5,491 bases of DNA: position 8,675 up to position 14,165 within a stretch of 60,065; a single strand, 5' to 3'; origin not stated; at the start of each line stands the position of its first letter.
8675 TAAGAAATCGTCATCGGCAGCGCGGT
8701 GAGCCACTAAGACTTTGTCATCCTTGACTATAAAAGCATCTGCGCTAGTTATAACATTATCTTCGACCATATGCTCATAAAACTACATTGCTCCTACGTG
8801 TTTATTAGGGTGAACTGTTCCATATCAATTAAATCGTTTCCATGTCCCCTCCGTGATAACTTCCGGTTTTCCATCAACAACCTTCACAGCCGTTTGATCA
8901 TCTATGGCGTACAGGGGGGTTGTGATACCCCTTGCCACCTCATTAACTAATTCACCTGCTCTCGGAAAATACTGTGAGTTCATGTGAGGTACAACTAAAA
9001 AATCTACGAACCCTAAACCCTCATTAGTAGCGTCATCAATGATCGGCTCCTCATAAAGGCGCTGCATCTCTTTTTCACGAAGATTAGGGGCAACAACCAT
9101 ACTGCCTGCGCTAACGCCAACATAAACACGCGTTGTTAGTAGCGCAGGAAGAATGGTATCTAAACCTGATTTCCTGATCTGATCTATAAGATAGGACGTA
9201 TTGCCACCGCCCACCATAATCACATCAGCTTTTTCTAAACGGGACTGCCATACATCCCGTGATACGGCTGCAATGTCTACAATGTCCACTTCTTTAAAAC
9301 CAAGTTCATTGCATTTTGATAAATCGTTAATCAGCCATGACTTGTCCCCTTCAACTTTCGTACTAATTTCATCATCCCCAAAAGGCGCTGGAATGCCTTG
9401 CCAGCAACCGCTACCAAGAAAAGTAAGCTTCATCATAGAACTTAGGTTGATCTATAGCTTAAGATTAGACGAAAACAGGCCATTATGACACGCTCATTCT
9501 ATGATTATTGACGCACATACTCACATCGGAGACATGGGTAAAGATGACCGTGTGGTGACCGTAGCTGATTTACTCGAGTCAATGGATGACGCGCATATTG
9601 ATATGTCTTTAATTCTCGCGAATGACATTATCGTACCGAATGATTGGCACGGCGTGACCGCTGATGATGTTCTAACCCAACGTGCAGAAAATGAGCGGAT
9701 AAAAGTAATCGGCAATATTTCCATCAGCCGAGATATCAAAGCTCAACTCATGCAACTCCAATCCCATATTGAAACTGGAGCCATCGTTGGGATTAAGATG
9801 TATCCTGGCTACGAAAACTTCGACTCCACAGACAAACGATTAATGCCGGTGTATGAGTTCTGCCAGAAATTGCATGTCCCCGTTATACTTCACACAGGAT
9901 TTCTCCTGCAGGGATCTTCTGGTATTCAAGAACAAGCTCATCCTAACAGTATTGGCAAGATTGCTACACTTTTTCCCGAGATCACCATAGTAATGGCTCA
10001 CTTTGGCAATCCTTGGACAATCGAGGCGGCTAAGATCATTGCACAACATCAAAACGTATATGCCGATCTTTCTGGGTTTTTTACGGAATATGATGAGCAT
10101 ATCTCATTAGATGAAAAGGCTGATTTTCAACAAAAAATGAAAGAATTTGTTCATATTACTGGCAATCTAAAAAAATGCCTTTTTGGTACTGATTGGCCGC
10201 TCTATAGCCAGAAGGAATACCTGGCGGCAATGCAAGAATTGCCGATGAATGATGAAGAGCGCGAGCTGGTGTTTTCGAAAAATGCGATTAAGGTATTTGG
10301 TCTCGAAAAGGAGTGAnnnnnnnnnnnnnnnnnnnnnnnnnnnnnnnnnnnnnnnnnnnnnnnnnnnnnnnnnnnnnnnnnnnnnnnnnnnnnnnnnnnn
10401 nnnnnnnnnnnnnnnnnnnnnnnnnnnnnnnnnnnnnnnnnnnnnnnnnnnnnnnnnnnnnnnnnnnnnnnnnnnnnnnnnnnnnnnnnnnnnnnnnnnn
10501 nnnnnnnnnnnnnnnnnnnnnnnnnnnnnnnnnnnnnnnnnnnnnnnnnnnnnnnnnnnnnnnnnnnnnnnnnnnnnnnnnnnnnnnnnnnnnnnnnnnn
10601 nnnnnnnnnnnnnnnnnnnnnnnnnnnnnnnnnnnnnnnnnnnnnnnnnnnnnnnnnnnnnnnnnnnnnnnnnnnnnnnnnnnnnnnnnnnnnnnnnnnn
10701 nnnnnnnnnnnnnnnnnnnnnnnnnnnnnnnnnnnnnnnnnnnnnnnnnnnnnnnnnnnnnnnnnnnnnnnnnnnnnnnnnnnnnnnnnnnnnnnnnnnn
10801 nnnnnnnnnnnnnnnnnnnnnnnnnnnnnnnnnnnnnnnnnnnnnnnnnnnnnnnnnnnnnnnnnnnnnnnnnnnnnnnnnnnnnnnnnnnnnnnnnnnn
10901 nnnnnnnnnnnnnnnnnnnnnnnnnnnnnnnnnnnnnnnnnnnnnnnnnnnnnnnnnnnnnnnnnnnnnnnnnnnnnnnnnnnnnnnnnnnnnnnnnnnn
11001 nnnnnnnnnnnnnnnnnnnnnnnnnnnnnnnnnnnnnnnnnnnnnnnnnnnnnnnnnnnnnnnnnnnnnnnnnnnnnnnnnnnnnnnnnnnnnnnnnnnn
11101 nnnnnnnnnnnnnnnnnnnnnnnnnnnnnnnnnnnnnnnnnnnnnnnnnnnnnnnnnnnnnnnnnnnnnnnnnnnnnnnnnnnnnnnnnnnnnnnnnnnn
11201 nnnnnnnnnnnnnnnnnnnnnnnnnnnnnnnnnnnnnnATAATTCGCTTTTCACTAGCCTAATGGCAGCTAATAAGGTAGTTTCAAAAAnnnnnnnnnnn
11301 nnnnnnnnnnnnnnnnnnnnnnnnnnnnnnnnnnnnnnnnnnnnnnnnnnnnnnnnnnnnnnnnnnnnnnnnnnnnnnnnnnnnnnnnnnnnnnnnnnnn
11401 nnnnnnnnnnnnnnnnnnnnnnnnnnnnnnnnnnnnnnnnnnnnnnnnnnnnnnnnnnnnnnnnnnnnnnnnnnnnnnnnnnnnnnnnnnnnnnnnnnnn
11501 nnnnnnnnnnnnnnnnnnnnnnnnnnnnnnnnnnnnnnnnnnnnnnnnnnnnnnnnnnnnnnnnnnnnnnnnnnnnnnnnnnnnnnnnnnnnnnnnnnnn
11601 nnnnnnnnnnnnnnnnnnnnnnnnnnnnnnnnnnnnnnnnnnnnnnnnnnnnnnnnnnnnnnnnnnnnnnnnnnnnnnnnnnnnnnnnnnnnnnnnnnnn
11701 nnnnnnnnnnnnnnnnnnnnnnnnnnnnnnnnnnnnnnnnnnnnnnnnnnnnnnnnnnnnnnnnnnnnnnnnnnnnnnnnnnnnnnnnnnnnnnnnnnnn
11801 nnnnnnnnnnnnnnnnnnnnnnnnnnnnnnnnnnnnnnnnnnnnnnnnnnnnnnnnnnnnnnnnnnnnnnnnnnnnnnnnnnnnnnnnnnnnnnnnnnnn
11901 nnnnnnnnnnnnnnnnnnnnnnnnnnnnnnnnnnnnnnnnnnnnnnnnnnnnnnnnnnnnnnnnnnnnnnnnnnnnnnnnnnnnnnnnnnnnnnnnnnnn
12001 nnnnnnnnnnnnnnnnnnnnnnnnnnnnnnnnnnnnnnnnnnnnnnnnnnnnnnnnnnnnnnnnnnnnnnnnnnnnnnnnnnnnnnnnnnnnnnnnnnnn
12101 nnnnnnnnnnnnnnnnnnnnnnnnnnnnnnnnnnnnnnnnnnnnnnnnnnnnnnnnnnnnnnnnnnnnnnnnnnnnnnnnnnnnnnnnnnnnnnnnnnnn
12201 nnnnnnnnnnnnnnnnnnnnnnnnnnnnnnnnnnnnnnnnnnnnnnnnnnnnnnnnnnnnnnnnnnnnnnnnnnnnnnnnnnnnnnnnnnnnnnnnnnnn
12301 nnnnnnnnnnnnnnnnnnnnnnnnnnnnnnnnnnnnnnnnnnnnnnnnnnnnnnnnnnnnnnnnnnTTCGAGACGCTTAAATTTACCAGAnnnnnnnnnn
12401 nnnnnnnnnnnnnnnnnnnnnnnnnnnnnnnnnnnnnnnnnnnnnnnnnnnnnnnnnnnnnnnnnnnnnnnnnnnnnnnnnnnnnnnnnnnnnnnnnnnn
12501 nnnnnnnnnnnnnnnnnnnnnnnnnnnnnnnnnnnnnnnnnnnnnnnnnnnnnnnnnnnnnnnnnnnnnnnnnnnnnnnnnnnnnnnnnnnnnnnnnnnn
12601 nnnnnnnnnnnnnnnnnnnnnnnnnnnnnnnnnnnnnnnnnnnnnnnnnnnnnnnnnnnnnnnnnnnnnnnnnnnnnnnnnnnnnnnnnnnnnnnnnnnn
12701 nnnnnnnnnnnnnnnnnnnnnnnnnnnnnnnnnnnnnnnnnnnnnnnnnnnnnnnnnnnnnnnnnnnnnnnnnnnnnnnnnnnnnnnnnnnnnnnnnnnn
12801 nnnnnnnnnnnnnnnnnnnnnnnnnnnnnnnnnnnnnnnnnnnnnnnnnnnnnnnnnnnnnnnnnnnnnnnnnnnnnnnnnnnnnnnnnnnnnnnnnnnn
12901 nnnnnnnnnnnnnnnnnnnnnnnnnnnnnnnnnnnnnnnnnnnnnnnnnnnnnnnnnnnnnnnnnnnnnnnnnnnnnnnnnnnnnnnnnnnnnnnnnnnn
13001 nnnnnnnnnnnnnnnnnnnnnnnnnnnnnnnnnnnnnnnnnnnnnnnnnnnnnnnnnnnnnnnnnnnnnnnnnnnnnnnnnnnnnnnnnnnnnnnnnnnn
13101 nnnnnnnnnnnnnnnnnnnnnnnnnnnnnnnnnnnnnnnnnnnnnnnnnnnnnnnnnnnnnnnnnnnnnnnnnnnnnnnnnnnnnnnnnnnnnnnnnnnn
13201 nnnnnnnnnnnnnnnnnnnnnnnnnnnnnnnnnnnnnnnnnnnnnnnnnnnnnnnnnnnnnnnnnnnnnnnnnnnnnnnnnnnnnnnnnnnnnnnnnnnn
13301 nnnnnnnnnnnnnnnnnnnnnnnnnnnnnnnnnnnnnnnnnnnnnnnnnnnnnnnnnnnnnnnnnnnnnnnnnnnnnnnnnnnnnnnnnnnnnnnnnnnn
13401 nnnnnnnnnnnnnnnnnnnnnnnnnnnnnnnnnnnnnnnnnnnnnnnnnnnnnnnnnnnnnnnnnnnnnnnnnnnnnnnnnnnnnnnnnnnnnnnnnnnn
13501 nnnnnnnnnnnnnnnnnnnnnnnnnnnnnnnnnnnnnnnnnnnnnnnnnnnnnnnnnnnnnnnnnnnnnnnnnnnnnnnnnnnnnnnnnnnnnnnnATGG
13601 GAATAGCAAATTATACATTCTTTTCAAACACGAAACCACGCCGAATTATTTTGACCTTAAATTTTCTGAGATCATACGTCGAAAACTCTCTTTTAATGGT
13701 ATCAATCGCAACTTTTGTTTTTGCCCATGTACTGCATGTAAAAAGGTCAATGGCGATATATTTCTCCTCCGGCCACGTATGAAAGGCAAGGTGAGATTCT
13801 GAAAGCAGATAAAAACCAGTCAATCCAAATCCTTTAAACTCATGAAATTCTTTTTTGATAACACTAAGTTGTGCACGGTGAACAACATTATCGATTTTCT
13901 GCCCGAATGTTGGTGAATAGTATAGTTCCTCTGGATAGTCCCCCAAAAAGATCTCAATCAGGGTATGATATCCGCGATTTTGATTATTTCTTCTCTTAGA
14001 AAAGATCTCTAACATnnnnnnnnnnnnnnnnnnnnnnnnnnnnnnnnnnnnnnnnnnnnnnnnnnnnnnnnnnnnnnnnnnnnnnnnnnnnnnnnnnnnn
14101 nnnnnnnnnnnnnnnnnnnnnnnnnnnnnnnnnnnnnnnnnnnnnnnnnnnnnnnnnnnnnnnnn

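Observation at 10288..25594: Arginine/SAM-derived guanidino-polyamine-like biosynthetic cluster with activation, condensation and tRNA-dependent transferase genes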

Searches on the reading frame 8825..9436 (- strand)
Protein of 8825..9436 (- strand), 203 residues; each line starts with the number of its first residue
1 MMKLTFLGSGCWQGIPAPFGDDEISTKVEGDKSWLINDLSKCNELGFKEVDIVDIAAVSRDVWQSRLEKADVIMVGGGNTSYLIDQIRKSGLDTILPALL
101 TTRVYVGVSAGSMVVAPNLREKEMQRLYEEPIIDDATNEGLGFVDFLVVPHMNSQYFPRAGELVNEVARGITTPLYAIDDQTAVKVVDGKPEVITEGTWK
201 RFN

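Call 60: search_protein_families(library=ncbifam, proteins=[window:8825-9436:-], max_evalue=0.001)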
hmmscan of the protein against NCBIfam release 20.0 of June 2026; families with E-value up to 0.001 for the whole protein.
window:8825-9436:- (203 aa): 2 families
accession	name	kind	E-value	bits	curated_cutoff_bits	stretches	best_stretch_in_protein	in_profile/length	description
NF003642.0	PRK05282.1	equivalog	1.8e-12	47.3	156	1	64-155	74-161/233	dipeptidase PepE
TIGR02069.1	cyanophycinase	equivalog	2.2e-06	27.4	126.6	1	43-198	53-211/250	cyanophycinase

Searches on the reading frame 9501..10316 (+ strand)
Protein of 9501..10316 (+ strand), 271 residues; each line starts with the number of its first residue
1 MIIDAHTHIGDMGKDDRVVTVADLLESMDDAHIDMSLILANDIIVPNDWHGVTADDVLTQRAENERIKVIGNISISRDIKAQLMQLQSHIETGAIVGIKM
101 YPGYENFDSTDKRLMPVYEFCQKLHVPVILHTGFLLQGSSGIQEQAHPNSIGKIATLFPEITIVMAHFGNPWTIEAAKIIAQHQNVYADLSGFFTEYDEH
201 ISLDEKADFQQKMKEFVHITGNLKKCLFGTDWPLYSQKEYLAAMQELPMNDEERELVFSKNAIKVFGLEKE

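Call 4: search_protein_families(library=pfam, proteins=[window:9501-10316:+], max_evalue=0.01)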
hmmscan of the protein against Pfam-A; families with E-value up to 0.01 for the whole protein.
window:9501-10316:+ (271 aa): 1 family
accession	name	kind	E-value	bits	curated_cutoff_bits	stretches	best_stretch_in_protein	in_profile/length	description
PF04909.20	Amidohydro_2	-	1e-32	114.5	26.4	1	3-268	1-289/289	Amidohydrolase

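Call 60: search_protein_families(library=ncbifam, proteins=[window:9501-10316:+], max_evalue=0.001)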
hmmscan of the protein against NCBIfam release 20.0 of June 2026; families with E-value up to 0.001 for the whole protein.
window:9501-10316:+ (271 aa): 0 families

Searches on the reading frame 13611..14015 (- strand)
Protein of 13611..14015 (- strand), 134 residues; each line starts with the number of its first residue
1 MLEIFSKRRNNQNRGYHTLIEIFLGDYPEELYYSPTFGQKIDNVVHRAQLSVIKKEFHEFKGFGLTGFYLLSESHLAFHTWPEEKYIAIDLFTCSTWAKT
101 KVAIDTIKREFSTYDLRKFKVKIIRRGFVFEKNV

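Call 3: search_protein_families(library=pfam, proteins=[window:13611-14015:-], max_evalue=0.01)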
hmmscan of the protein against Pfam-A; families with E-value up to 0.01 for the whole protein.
window:13611-14015:- (134 aa): 1 family
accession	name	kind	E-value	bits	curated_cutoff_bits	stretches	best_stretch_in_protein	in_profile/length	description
PF02675.21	AdoMet_dc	-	5.9e-22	78.5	25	1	28-118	11-101/107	S-adenosylmethionine decarboxylase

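Call 5: search_protein_families(library=ncbifam, proteins=[window:13611-14015:-], max_evalue=0.001)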
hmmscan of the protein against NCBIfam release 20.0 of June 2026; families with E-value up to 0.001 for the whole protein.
window:13611-14015:- (134 aa): 1 family
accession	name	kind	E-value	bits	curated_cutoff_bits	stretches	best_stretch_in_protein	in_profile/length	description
TIGR03330.1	SAM_DCase_Bsu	equivalog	1e-23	83.8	75.65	1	15-118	4-106/112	adenosylmethionine decarboxylase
